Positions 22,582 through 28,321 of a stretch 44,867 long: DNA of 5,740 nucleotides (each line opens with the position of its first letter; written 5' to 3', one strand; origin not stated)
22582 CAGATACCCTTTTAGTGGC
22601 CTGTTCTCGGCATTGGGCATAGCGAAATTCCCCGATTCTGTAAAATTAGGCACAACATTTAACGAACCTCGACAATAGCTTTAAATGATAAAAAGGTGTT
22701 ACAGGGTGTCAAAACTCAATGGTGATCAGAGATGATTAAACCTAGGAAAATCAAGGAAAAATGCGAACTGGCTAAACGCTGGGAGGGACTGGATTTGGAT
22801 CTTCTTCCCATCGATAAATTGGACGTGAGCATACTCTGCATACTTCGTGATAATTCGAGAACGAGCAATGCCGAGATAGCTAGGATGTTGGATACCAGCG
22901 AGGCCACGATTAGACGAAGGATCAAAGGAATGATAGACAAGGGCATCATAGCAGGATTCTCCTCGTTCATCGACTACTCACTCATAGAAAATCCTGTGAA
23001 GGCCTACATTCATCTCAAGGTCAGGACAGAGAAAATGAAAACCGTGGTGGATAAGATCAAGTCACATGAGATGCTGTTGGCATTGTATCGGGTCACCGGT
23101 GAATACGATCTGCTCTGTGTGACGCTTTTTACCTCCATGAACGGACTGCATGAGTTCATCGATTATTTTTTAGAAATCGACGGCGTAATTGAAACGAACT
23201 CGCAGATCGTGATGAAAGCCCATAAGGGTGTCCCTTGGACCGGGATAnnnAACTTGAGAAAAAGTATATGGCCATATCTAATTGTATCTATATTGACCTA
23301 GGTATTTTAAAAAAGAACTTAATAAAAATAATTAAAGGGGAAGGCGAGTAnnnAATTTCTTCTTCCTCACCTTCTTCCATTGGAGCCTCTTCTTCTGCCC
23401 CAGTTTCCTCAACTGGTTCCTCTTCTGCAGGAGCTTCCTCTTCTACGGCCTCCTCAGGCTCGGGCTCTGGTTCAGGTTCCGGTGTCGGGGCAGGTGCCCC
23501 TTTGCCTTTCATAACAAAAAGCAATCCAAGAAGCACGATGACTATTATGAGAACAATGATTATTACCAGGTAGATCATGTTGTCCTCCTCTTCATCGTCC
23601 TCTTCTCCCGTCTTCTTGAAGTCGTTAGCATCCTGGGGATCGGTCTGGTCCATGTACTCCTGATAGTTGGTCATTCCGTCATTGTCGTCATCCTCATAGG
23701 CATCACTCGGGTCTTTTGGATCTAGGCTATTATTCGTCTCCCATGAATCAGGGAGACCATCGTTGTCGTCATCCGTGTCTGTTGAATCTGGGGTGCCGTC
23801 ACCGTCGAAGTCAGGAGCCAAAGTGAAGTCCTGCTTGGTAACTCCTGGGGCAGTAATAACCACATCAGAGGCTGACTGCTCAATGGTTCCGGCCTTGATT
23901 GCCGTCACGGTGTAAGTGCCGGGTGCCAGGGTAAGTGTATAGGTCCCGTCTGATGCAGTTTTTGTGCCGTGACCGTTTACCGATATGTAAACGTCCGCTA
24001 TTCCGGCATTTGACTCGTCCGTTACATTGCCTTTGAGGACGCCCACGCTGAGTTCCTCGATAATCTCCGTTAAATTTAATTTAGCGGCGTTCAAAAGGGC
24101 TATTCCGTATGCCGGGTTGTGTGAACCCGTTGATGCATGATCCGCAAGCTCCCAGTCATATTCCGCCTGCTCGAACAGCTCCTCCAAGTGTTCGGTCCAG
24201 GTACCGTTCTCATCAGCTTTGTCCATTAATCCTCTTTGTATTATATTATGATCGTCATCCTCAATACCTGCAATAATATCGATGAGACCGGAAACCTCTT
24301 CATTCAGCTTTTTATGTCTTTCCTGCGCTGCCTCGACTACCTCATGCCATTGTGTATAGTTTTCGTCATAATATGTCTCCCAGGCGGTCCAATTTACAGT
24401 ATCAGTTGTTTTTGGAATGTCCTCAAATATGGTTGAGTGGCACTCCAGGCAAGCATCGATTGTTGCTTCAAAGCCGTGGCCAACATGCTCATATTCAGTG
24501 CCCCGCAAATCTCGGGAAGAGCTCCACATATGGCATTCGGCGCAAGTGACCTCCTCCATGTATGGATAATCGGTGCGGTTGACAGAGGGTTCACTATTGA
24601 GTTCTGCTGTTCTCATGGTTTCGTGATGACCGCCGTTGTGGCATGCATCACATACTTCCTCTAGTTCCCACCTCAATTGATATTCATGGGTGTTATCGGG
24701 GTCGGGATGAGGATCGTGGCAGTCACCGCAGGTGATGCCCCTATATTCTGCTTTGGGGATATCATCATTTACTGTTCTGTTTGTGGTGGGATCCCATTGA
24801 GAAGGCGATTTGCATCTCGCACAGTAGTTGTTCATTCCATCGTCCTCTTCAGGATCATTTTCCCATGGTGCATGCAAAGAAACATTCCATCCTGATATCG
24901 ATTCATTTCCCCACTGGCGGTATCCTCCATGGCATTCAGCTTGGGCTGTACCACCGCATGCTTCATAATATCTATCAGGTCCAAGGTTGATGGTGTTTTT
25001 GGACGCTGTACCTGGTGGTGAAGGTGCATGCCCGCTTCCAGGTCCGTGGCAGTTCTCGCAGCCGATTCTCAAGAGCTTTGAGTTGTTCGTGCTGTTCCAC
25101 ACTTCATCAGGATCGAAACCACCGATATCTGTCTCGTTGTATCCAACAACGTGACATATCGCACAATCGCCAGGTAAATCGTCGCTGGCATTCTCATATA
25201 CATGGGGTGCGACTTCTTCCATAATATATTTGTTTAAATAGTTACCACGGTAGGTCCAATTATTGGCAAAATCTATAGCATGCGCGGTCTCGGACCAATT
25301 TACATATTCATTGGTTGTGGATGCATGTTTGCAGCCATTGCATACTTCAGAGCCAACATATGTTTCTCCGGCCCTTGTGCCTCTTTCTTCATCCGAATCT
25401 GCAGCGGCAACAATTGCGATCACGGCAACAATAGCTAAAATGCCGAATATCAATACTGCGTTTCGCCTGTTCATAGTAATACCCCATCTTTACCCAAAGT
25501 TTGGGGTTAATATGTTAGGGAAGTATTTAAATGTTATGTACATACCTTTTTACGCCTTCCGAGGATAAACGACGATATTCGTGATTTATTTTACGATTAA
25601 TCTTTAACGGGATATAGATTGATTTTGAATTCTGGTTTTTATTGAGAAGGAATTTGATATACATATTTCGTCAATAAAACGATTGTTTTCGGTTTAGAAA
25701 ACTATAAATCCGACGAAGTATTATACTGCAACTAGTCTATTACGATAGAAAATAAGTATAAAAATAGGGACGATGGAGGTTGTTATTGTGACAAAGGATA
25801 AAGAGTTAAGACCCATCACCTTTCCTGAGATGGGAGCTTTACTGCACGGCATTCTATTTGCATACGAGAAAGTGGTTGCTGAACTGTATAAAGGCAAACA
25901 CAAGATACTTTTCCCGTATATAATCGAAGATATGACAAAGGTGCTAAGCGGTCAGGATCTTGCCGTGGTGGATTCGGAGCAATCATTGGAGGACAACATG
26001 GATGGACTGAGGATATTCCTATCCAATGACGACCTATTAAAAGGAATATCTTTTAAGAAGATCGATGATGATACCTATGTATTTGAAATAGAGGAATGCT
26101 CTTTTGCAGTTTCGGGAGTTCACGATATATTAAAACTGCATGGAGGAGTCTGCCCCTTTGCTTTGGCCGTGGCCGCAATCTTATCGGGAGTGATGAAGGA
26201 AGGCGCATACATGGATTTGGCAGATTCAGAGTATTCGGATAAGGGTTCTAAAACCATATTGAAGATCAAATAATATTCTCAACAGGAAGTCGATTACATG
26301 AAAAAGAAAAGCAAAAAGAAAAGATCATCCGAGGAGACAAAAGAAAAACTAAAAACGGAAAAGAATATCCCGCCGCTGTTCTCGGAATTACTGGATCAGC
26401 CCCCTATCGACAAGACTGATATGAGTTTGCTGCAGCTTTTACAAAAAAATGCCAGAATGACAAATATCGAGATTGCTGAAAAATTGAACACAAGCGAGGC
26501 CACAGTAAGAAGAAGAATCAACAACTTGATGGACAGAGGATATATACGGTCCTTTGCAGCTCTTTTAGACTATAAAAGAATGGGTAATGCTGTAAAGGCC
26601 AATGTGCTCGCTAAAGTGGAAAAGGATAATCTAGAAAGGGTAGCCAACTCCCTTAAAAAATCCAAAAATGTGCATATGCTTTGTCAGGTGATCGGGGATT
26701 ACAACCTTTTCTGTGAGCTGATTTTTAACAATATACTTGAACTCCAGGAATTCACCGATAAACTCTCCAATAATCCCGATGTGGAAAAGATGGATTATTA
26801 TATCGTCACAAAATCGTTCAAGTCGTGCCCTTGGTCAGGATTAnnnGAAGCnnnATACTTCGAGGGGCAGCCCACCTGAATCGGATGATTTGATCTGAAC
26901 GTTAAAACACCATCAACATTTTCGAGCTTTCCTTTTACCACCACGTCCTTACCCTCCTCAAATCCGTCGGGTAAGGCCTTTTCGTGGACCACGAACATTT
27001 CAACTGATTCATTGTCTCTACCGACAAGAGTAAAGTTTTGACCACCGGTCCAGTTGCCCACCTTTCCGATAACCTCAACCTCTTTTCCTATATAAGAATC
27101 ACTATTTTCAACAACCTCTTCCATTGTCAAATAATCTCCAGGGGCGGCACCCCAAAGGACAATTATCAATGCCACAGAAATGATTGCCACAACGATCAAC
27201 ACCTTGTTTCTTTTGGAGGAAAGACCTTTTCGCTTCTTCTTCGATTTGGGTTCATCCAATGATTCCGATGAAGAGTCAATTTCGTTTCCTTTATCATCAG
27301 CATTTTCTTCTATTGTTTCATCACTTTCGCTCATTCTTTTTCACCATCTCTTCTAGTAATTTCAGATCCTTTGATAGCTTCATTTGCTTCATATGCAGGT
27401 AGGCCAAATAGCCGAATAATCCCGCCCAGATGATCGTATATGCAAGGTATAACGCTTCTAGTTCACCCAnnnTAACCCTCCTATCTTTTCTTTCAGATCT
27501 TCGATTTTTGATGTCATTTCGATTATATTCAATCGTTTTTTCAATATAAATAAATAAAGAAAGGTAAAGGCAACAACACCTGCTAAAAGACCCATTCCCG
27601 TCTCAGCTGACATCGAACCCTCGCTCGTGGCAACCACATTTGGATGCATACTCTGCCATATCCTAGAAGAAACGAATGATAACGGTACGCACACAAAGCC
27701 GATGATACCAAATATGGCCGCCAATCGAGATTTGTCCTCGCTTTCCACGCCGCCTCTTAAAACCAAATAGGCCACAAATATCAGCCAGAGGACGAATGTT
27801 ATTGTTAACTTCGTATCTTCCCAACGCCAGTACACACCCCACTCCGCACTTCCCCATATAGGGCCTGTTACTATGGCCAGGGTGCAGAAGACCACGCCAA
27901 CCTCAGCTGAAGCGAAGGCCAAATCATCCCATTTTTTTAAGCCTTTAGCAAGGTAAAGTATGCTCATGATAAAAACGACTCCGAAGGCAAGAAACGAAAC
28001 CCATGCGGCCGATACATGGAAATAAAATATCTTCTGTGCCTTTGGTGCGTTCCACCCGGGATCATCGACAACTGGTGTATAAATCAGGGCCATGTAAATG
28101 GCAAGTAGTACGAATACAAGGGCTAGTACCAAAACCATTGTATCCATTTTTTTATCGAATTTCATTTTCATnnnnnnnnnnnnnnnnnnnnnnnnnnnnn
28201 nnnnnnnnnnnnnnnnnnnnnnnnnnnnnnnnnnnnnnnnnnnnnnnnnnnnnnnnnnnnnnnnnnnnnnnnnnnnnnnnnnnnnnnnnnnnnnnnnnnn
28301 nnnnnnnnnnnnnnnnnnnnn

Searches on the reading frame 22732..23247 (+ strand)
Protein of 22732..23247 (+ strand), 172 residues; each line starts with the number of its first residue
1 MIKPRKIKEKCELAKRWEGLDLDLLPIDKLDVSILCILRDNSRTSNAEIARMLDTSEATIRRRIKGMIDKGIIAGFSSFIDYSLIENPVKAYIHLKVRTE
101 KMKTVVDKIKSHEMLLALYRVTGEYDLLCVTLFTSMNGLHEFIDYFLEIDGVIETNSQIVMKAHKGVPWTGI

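Call 25: search_protein_families(library=pfam, proteins=[window:22732-23247:+], max_evalue=0.001)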
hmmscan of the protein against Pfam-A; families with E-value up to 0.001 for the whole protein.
window:22732-23247:+ (172 aa): 6 families
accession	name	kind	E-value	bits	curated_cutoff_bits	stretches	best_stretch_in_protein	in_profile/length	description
PF01037.27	AsnC_trans_reg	-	1.3e-13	51.1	25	1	93-162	1-72/73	Lrp/AsnC ligand binding domain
PF13412.12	HTH_24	-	2.6e-12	46.6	21.9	1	28-73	2-47/48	Winged helix-turn-helix DNA-binding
PF13404.12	HTH_AsnC-type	-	6e-11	42.4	27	1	27-67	1-41/42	AsnC-type helix-turn-helix domain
PF01047.28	MarR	-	4e-05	23.8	24.6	1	32-73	6-47/59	MarR family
PF08279.18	HTH_11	-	0.00052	20.3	25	0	34-71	5-43/55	HTH domain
PF08281.18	Sigma70_r4_2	-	0.00061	19.8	25.7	0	38-64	21-47/54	Sigma-70, region 4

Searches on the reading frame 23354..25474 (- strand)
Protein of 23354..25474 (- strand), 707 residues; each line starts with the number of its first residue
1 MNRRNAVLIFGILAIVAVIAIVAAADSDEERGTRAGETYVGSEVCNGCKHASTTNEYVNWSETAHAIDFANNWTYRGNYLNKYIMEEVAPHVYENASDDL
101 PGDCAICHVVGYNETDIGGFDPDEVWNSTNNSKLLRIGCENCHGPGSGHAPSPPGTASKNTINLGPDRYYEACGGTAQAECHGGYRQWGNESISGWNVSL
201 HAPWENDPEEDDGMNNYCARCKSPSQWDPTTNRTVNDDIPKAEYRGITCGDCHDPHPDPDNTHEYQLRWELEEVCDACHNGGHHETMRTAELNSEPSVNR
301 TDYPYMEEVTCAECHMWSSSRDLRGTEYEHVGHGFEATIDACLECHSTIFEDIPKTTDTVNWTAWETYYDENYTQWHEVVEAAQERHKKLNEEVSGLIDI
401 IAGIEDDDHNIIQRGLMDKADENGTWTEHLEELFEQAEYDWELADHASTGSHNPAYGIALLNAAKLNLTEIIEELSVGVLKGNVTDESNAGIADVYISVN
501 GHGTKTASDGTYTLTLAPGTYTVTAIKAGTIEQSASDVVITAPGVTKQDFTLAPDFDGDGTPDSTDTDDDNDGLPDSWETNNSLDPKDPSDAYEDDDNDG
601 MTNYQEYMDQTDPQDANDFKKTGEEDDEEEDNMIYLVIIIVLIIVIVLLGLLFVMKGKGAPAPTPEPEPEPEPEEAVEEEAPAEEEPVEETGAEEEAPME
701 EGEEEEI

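Call 25: search_protein_families(library=pfam, proteins=[window:23354-25474:-], max_evalue=0.001)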
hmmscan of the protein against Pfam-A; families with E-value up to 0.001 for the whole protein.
window:23354-25474:- (707 aa): 7 families
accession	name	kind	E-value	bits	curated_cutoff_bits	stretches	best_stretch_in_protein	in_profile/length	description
PF13620.12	CarboxypepD_reg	-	3.9e-12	46.8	32.3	1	480-552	2-81/82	Carboxypeptidase regulatory-like domain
PF13435.11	Cytochrome_C554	-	4e-06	28.1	20.8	1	45-144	2-84/84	Cytochrome c554 and c-prime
PF14522.11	Cytochrome_C7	-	1.8e-05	24.9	24.8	1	245-315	12-66/67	Cytochrome c7 and related cytochrome c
PF02335.20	Cytochrom_C552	-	1.9e-05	24.3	24.1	1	307-464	243-369/438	Cytochrome c552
PF13715.12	CarbopepD_reg_2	-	0.00011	22.6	32.2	1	480-529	1-54/88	CarboxypepD_reg-like domain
PF22113.1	Mtrc-MtrF_II-IV_dom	-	0.00013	22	30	0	37-150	23-136/176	Outer membrane cytochrome MtrC/MtrF-like, domains II/IV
PF17957.7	Big_7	-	0.00084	20.4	24.1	0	480-525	22-70/70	Bacterial Ig domain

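Call 96: search_solved_structures(query=window:23354-25474:-, max_evalue=1, show_alignments=2)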
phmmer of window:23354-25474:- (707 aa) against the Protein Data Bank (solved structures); distinct sequences matched with E-value up to 1: 6.
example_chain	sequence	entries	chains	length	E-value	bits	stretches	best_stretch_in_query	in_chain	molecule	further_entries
9j6z_A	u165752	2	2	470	2e-05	26.8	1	467-566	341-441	Carboxypeptidase D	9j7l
6qvm_A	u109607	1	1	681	3.3e-05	26.1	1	103-282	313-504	Multiheme cytochrome cf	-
6i5b_A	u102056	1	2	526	0.00011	24.4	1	214-351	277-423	Uncharacterized protein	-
5aq0_A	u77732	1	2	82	0.00026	23.1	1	481-554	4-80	CARBOXYPEPTIDASE D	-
1bvb_A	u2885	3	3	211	0.012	17.6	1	39-148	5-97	CYTOCHROME C-554 | CYTOCHROME C554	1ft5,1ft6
2nsm_A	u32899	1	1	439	0.034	16.1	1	468-535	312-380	Carboxypeptidase N catalytic chain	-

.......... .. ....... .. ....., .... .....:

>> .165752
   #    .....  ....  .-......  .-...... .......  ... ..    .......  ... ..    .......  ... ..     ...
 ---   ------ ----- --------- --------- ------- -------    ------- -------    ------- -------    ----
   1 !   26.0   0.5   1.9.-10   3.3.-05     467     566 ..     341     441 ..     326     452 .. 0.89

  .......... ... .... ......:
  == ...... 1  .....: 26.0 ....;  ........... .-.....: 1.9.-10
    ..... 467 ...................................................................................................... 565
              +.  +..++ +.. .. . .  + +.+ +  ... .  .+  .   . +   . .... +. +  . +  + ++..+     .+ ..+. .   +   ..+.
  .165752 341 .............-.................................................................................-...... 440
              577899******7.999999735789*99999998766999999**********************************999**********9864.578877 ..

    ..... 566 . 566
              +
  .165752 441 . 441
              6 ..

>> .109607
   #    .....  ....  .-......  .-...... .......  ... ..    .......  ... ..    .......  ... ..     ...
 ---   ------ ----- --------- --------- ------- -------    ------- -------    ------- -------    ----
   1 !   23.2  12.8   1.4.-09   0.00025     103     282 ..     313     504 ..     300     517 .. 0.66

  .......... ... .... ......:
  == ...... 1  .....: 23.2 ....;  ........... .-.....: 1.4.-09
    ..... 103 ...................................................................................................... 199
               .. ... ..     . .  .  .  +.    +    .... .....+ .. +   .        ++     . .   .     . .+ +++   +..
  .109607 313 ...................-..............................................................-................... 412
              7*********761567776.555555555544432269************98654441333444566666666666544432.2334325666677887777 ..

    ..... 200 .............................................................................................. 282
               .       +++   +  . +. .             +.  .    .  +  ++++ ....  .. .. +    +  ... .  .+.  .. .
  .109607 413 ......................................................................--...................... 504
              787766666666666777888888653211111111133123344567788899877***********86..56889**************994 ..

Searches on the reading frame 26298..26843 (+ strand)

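Call 25: search_protein_families(library=pfam, proteins=[window:26298-26843:+], max_evalue=0.001)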
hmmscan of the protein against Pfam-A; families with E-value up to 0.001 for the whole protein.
window:26298-26843:+ (182 aa): 15 families
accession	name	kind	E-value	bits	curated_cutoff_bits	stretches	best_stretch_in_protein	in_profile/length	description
PF13412.12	HTH_24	-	1.1e-16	60.5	21.9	1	37-84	1-48/48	Winged helix-turn-helix DNA-binding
PF13404.12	HTH_AsnC-type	-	1.6e-13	50.6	27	1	37-77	1-41/42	AsnC-type helix-turn-helix domain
PF01037.27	AsnC_trans_reg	-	6.7e-09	36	25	1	104-172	2-72/73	Lrp/AsnC ligand binding domain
PF09339.16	HTH_IclR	-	5e-07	29.8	22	1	43-84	7-49/52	IclR helix-turn-helix domain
PF01047.28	MarR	-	1e-06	28.9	24.6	1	40-85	4-49/59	MarR family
PF08220.18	HTH_DeoR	-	1e-06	28.8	21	1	44-83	5-44/57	DeoR-like helix-turn-helix domain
PF08280.17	HTH_Mga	-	8e-06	26.2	23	1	39-77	5-43/59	M protein trans-acting positive regulator (MGA) HTH domain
PF08279.18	HTH_11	-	1.6e-05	25.2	25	1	44-82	5-44/55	HTH domain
PF22451.2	NirdL-like_HTH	-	8.8e-05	22.4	27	1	58-84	21-47/47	Siroheme decarboxylase NirDL-like HTH domain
PF01978.25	TrmB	-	0.00013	22.1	25.6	1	42-84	11-53/68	Sugar-specific transcriptional regulator TrmB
PF25213.1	HVO_A0261_N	-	0.00061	20.1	35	1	43-85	15-56/86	HVO_A0261 N-terminal domain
PF12802.13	MarR_2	-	0.00072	20.1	27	0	40-84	6-51/61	MarR family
PF00196.25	GerE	-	0.00072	19.6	23.5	0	54-79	18-43/57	Bacterial regulatory proteins, luxR family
PF01022.26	HTH_5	-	0.00085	19.6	22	0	44-84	7-46/47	Bacterial regulatory protein, arsR family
PF02082.26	Rrf2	-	0.00089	19.8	30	0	43-86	13-56/132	Iron-dependent Transcriptional regulator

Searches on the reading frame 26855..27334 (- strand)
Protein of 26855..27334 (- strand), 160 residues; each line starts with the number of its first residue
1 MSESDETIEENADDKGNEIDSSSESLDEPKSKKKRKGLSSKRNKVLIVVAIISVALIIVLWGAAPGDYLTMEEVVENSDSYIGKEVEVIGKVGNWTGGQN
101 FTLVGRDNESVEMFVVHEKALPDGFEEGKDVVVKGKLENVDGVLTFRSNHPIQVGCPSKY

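Call 25: search_protein_families(library=pfam, proteins=[window:26855-27334:-], max_evalue=0.001)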
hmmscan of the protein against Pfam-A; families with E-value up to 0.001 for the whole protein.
window:26855-27334:- (160 aa): 1 family
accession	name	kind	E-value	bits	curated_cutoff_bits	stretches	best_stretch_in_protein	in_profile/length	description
PF03100.22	CcmE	-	6.4e-08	33.3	24.6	1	68-160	4-96/99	CcmE domain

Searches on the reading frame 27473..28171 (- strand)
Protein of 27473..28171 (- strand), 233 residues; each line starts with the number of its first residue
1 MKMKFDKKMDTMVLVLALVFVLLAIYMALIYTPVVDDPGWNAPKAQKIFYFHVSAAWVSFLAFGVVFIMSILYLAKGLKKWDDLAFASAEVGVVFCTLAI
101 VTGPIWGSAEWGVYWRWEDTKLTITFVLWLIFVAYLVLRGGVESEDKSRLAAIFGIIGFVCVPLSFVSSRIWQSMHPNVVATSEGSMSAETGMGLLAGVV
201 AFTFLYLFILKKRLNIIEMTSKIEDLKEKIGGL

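Call 25: search_protein_families(library=pfam, proteins=[window:27473-28171:-], max_evalue=0.001)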
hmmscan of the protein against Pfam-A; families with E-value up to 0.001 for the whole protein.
window:27473-28171:- (233 aa): 2 families
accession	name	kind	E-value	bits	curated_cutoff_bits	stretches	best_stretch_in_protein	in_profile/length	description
PF01578.25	Cytochrom_C_asm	-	6.7e-31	108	29.9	1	13-175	34-211/212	Cytochrome C assembly protein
PF12420.13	DUF3671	-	0.00049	20.1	34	1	5-86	155-220/223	Fam-L, Fam-M like protein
